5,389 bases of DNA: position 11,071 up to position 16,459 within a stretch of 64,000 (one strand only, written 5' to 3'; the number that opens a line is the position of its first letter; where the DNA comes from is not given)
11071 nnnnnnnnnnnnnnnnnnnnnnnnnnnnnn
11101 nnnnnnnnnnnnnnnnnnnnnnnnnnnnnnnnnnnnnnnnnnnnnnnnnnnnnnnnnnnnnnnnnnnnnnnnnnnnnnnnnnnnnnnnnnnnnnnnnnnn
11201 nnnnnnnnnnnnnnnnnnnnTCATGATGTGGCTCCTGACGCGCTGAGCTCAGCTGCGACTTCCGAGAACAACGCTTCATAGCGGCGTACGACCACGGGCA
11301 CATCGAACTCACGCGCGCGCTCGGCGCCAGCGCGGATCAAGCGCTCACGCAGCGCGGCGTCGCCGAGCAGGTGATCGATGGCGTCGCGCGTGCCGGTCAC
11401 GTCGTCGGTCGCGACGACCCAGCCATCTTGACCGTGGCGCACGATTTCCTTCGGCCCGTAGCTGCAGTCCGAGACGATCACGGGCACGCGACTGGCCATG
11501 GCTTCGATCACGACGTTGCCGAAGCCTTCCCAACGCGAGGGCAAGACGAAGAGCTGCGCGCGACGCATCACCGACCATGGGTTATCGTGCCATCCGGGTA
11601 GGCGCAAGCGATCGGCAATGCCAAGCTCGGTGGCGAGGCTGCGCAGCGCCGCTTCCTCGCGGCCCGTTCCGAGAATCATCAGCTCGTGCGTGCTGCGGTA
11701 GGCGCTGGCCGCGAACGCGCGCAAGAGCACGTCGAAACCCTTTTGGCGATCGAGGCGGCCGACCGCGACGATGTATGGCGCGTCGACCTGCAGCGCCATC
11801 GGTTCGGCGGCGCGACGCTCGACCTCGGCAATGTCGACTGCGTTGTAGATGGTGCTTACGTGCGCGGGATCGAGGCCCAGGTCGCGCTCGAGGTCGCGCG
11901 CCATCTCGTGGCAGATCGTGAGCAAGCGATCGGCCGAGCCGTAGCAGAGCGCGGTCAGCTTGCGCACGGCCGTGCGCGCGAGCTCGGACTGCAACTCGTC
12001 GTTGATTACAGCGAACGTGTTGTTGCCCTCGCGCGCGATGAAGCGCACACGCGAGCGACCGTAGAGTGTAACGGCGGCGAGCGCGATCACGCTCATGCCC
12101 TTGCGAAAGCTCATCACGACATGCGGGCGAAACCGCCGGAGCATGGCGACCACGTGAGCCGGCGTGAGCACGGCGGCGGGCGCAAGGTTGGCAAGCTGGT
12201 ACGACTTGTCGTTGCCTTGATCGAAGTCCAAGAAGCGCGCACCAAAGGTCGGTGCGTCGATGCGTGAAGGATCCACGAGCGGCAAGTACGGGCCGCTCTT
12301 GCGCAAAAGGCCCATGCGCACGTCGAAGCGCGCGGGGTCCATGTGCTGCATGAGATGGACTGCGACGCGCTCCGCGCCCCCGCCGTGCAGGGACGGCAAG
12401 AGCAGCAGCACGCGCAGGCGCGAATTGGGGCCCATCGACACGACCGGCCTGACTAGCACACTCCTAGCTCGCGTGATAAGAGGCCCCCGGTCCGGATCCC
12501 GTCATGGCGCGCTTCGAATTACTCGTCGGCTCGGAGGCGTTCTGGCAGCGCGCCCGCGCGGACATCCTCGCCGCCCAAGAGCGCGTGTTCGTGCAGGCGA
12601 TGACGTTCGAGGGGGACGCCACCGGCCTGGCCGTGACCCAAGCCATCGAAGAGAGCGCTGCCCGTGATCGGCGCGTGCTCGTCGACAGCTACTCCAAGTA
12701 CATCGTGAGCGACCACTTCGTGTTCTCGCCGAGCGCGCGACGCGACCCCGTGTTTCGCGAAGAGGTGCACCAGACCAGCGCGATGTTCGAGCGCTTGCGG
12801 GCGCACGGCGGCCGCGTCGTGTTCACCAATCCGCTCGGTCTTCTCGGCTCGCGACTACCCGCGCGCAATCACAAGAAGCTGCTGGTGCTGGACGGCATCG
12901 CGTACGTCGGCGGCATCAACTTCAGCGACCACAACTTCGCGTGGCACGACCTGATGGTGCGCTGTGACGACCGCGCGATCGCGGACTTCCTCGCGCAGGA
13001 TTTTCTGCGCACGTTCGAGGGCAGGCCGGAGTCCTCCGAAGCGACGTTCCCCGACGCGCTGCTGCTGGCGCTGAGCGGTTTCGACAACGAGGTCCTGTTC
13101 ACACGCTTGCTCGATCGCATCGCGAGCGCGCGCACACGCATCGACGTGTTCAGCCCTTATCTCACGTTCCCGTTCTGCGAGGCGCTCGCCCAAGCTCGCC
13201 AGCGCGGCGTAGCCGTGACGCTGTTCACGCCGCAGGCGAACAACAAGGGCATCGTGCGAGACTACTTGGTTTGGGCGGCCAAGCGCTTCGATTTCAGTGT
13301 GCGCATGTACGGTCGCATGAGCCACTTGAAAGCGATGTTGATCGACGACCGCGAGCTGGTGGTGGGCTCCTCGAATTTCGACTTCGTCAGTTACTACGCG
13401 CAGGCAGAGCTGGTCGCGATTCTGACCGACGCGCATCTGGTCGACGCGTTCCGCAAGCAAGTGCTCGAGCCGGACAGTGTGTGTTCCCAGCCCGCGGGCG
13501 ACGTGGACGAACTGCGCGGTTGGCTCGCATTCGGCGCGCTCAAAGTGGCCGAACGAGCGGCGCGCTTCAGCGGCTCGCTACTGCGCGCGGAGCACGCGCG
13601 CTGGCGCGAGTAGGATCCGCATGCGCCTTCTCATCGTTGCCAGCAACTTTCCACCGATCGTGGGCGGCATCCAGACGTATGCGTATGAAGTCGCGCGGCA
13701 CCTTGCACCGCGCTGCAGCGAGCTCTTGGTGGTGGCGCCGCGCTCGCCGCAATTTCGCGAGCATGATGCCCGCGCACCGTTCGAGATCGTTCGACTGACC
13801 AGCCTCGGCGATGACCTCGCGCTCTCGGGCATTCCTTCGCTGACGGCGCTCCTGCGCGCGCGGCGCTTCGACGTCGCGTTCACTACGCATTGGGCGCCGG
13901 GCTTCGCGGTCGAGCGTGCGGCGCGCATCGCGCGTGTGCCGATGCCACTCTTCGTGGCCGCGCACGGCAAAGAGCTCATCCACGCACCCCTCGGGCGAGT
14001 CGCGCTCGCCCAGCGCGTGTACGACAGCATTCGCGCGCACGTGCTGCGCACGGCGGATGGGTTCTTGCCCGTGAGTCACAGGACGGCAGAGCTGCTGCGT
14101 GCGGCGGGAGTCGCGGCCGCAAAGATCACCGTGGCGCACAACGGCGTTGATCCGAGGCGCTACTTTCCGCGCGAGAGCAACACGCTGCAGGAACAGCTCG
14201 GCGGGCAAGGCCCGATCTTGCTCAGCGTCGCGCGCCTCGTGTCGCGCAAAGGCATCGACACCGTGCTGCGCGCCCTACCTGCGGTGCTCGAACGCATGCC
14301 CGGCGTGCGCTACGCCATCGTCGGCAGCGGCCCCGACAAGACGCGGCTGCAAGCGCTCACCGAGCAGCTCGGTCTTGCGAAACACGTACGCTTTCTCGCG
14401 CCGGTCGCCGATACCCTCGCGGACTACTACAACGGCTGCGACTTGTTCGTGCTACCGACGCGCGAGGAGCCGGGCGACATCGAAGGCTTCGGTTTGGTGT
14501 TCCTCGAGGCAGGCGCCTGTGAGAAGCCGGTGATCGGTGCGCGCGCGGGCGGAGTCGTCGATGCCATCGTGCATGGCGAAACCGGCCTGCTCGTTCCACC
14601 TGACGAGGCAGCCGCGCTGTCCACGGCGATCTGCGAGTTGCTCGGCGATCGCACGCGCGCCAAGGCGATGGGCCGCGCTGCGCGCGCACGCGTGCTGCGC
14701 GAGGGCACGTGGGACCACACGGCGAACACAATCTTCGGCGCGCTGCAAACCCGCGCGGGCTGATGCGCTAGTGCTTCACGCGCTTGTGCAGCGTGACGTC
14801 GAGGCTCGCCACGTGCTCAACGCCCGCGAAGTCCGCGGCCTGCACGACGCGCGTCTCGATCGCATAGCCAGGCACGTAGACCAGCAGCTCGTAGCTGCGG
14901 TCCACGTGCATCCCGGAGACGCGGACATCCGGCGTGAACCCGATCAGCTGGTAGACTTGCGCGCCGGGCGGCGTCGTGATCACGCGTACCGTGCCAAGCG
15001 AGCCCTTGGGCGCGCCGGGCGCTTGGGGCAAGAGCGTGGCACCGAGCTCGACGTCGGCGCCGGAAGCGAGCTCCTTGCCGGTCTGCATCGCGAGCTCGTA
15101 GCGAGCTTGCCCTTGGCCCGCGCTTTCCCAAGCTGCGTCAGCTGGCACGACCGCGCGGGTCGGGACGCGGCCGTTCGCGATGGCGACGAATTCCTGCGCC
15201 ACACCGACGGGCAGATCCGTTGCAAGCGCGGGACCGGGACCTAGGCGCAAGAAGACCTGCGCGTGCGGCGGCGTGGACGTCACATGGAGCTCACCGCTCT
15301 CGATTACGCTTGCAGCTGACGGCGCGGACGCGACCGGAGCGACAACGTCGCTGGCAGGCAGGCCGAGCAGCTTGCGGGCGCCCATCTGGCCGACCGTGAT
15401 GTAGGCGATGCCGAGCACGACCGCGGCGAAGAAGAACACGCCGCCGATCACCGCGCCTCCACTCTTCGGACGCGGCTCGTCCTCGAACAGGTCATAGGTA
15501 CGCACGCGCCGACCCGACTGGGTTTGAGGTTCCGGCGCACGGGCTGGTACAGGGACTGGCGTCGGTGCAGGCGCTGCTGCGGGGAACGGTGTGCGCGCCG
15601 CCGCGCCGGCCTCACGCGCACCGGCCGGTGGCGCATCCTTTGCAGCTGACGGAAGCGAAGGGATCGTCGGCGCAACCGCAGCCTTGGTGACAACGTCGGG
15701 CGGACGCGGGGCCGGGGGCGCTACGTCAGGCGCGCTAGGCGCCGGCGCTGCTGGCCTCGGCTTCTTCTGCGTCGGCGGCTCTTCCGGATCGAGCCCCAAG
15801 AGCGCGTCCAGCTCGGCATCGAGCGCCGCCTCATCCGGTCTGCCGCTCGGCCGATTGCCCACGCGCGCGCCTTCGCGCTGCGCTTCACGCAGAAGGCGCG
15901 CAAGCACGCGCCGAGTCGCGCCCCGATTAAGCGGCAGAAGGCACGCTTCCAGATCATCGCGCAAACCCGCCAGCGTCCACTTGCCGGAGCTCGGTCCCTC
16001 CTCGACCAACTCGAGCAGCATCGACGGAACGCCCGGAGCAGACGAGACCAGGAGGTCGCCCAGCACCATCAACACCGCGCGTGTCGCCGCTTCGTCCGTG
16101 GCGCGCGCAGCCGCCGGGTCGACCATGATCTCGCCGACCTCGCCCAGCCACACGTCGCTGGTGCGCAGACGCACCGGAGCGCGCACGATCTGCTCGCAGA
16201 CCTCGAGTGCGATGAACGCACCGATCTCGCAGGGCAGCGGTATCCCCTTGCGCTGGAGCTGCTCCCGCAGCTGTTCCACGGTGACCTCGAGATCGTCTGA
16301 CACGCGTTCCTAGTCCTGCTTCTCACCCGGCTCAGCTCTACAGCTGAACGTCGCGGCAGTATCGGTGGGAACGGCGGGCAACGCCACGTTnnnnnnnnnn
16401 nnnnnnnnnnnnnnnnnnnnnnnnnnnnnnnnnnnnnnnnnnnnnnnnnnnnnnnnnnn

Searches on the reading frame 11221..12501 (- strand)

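Call 61: search_protein_families(library=pfam, proteins=[window:11221-12501:-], max_evalue=0.00001)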
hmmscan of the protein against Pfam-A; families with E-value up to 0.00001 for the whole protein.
window:11221-12501:- (426 aa): 5 families
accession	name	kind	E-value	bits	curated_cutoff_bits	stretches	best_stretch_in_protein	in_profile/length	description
PF00534.26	Glycos_transf_1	-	2.5e-38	131.7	26.4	1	237-394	11-171/172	Glycosyl transferases group 1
PF13692.12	Glyco_trans_1_4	-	1.7e-35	122.8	27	1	242-381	2-142/142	Glycosyl transferases group 1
PF20706.3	GT4-conflict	-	8e-15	55.1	26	1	187-347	144-314/385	Family 4 Glycosyltransferase in conflict systems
PF13439.12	Glyco_transf_4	-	6.5e-12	46.2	28.5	1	41-225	2-169/170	Glycosyltransferase Family 4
PF13579.12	Glyco_trans_4_4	-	3.3e-10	41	29.7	1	41-220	1-157/158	Glycosyl transferase 4-like domain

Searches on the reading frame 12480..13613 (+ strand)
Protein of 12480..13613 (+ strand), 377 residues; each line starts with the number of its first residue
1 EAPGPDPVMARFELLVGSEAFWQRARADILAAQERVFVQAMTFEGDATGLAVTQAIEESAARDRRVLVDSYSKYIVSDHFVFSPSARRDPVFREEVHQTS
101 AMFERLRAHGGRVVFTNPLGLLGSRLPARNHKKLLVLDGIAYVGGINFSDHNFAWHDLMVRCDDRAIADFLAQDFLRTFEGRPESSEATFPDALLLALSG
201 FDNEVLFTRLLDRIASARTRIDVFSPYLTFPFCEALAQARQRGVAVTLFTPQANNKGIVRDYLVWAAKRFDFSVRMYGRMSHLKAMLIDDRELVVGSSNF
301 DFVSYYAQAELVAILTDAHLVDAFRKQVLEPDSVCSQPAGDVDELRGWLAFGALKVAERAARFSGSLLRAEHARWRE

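Call 61: search_protein_families(library=pfam, proteins=[window:12480-13613:+], max_evalue=0.00001)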
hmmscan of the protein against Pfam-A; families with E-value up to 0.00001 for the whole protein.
window:12480-13613:+ (377 aa): 2 families
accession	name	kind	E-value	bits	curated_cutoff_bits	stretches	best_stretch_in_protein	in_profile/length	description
PF13091.12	PLDc_2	-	2.2e-26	92.7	27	2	210-327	1-127/132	PLD-like domain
PF00614.28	PLDc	-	8.7e-08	32.3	21.9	0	128-150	3-26/28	Phospholipase D Active site motif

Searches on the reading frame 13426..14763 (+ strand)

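Call 61: search_protein_families(library=pfam, proteins=[window:13426-14763:+], max_evalue=0.00001)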
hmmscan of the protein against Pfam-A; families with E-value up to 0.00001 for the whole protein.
window:13426-14763:+ (445 aa): 6 families
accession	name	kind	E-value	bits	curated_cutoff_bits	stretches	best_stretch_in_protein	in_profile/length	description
PF00534.26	Glycos_transf_1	-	3.5e-39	134.5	26.4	1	257-421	10-171/172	Glycosyl transferases group 1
PF13692.12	Glyco_trans_1_4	-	3.2e-35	121.9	27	1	263-408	2-142/142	Glycosyl transferases group 1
PF13439.12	Glyco_transf_4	-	6.5e-22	78.8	28.5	1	79-245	1-170/170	Glycosyltransferase Family 4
PF13579.12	Glyco_trans_4_4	-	5.9e-19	69.4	29.7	1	80-240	1-158/158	Glycosyl transferase 4-like domain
PF20706.3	GT4-conflict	-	2e-12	47.2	26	1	69-435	1-384/385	Family 4 Glycosyltransferase in conflict systems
PF13524.12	Glyco_trans_1_2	-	3.3e-09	37.3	25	1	286-436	8-142/144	Glycosyl transferase-like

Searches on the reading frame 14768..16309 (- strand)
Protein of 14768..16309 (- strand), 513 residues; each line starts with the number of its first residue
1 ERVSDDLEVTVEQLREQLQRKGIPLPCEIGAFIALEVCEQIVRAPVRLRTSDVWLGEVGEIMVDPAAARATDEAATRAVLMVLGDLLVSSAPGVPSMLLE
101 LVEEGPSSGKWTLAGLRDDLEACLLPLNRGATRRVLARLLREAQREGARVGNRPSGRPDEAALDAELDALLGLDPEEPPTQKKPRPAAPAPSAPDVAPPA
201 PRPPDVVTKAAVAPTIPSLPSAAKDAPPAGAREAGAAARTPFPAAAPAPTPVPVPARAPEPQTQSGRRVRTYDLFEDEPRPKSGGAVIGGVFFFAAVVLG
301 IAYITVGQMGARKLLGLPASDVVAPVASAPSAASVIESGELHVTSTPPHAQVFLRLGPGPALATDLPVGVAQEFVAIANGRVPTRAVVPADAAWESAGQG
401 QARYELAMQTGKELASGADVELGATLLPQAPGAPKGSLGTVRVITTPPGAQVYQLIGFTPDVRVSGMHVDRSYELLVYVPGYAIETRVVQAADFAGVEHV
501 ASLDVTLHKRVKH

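Call 62: search_protein_families(library=pfam, proteins=[window:14768-16309:-], max_evalue=0.00001)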
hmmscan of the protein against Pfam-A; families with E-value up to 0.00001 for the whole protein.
window:14768-16309:- (513 aa): 0 families

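Call 65: search_protein_families(library=pfam, proteins=[window:14768-16309:-], max_evalue=0.1)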
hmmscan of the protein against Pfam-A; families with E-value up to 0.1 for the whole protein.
window:14768-16309:- (513 aa): 1 family
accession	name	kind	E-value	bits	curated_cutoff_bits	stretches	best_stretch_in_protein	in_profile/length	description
PF08308.17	PEGA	-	0.0088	16.4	20.8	0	439-487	2-52/71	PEGA domain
